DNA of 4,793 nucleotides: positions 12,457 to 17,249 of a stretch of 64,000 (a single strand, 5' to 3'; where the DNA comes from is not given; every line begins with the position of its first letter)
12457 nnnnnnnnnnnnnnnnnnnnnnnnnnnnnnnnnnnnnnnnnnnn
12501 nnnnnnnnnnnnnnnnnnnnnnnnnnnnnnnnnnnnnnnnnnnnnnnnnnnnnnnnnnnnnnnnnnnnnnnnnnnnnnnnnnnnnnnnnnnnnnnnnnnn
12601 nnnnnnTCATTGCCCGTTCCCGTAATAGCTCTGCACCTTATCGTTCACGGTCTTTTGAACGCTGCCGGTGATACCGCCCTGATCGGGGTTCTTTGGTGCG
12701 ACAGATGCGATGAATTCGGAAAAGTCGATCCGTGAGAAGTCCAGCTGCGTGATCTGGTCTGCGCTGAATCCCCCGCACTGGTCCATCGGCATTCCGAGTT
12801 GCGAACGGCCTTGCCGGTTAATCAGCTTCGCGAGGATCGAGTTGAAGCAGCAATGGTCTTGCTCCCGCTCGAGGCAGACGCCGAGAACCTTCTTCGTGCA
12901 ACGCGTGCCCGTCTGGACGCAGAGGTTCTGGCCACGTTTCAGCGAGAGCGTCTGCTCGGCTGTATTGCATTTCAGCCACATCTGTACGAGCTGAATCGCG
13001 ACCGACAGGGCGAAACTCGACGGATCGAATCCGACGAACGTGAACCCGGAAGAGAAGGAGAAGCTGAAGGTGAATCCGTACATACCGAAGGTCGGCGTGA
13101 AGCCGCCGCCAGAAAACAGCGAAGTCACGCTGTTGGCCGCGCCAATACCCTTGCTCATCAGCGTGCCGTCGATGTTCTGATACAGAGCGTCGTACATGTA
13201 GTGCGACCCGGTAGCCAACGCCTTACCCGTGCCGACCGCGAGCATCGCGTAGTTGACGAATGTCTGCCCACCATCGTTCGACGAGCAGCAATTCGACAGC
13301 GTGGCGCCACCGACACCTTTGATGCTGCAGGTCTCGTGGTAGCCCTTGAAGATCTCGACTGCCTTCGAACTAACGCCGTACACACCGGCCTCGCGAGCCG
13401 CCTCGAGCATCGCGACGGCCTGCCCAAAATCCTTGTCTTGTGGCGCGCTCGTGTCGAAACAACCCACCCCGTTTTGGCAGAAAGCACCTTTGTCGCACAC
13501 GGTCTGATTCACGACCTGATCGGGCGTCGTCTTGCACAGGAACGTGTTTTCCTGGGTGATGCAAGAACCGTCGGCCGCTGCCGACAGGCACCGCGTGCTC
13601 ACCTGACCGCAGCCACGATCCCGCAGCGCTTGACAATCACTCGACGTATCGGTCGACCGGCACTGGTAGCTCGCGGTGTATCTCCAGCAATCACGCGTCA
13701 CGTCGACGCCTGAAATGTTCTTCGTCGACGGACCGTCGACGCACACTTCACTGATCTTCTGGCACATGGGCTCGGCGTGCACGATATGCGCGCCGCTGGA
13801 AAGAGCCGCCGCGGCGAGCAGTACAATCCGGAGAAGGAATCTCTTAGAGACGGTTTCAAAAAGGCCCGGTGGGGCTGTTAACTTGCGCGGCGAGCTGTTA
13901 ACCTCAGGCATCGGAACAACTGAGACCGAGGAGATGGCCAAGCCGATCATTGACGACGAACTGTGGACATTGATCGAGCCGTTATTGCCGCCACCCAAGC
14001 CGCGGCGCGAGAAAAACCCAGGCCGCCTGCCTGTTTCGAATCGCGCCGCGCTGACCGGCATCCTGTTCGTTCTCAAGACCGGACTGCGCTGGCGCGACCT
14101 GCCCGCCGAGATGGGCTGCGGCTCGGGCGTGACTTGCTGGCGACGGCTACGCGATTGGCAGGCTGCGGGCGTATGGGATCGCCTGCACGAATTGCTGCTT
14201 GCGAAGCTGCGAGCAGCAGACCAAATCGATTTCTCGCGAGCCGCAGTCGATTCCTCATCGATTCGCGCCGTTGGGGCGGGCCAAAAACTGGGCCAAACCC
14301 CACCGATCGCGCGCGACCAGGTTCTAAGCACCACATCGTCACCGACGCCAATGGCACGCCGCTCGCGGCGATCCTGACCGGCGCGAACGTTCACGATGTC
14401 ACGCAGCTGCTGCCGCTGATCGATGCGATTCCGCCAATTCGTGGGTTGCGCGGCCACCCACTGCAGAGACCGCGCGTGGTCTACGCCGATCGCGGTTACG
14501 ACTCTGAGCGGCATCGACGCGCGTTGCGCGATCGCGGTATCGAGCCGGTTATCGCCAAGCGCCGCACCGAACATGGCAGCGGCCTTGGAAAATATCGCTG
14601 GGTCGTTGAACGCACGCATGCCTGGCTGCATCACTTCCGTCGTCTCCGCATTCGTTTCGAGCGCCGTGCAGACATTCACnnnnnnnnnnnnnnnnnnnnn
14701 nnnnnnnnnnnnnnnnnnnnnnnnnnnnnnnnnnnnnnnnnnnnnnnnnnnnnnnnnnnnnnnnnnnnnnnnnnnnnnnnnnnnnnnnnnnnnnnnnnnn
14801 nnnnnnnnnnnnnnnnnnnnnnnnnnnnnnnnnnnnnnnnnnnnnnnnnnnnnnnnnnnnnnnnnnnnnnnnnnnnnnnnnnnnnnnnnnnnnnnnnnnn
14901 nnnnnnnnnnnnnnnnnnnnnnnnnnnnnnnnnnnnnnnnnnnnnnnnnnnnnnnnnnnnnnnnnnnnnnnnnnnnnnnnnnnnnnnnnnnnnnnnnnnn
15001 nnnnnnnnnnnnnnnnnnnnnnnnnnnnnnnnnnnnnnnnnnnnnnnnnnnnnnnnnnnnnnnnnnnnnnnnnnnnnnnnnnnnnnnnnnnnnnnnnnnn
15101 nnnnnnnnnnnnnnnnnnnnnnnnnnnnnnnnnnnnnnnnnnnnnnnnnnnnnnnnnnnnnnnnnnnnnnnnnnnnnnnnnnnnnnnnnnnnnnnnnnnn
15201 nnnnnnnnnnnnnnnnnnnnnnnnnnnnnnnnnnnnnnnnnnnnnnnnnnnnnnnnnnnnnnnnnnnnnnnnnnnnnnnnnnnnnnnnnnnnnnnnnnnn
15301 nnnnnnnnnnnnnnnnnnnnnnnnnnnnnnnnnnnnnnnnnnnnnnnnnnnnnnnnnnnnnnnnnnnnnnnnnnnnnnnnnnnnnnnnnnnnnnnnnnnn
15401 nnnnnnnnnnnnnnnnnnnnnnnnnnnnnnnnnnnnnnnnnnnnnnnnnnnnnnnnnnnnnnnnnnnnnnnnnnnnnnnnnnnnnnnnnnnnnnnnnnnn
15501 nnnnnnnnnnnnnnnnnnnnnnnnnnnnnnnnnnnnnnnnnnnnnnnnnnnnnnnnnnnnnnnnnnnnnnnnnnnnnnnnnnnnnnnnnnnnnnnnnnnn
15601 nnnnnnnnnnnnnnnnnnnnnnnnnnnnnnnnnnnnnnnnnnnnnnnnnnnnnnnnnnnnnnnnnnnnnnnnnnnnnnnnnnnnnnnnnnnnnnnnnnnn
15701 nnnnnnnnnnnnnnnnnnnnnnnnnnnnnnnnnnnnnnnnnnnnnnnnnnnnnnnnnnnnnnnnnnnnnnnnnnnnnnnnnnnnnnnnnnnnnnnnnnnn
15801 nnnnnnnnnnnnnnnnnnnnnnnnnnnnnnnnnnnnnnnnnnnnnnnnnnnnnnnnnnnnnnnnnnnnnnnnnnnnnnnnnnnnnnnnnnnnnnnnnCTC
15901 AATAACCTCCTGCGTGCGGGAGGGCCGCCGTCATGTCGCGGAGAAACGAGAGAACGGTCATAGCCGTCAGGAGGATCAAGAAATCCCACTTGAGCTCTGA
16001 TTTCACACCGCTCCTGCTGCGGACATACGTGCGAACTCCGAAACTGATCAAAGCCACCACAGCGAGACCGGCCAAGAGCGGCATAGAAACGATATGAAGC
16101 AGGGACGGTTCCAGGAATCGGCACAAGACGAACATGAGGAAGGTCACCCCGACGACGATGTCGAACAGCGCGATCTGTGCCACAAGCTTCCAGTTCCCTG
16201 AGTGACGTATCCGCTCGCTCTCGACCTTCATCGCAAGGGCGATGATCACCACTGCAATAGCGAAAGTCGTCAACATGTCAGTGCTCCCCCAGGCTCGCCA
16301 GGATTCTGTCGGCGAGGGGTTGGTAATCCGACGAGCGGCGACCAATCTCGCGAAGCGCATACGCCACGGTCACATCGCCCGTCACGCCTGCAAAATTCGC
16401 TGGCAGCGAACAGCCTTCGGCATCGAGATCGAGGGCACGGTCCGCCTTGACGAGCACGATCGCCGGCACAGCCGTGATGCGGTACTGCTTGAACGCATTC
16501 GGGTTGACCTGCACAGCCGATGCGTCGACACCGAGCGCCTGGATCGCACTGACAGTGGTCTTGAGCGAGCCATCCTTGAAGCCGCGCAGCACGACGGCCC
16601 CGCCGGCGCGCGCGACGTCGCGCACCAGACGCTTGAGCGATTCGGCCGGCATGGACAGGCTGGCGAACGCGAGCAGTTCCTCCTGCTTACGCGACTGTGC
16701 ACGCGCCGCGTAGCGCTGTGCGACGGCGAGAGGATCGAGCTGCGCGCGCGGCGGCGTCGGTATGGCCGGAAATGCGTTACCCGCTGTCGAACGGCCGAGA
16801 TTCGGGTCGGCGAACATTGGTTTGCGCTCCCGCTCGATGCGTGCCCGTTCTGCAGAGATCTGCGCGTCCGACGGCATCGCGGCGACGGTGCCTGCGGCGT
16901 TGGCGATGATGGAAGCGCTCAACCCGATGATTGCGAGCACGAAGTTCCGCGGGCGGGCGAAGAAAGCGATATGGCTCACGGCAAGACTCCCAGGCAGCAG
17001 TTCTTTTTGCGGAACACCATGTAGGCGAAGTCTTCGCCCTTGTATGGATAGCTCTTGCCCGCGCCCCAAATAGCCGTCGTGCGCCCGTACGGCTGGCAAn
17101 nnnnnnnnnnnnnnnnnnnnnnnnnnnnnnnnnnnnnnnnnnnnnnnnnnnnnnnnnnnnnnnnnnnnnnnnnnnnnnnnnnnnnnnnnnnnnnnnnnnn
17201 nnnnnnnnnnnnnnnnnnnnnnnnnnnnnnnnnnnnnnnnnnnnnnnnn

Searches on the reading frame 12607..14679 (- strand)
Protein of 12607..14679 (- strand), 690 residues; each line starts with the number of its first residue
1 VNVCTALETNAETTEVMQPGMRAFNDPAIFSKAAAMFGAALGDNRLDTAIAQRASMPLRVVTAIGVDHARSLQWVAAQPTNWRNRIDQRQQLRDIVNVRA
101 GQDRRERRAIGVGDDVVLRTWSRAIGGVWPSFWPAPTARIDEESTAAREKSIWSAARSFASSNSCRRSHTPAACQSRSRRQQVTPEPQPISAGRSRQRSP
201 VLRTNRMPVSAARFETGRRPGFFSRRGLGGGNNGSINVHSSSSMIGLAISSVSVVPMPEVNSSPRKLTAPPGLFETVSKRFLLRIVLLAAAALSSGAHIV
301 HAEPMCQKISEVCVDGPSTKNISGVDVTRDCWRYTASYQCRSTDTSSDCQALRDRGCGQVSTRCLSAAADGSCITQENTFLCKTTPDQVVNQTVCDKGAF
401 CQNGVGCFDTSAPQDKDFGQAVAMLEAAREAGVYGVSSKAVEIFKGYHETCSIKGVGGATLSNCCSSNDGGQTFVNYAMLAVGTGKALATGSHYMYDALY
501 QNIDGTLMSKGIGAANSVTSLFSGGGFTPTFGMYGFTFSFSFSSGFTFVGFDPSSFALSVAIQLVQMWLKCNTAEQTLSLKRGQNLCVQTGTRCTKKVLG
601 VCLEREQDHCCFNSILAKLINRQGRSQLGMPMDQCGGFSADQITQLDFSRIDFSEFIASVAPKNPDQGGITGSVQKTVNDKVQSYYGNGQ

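Call 5: search_protein_families(library=pfam, proteins=[window:12607-14679:-], max_evalue=0.001)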
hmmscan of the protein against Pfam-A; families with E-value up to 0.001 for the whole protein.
window:12607-14679:- (690 aa): 1 family
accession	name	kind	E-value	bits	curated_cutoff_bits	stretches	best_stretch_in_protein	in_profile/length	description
PF06986.16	F_T4SS_TraN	-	1.8e-48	165.7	23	2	306-472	1-159/240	F-type Type IV secretion system, TraN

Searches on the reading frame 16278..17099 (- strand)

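Call 6: search_protein_families(library=pfam, proteins=[window:16278-17099:-], max_evalue=0.001)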
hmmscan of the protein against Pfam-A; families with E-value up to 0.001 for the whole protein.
window:16278-17099:- (273 aa): 1 family
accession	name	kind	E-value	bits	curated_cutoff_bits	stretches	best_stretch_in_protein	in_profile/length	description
PF09673.15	TrbC_Ftype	-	1.1e-30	106.4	24.2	1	144-252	1-111/111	Type-F conjugative transfer system pilin assembly protein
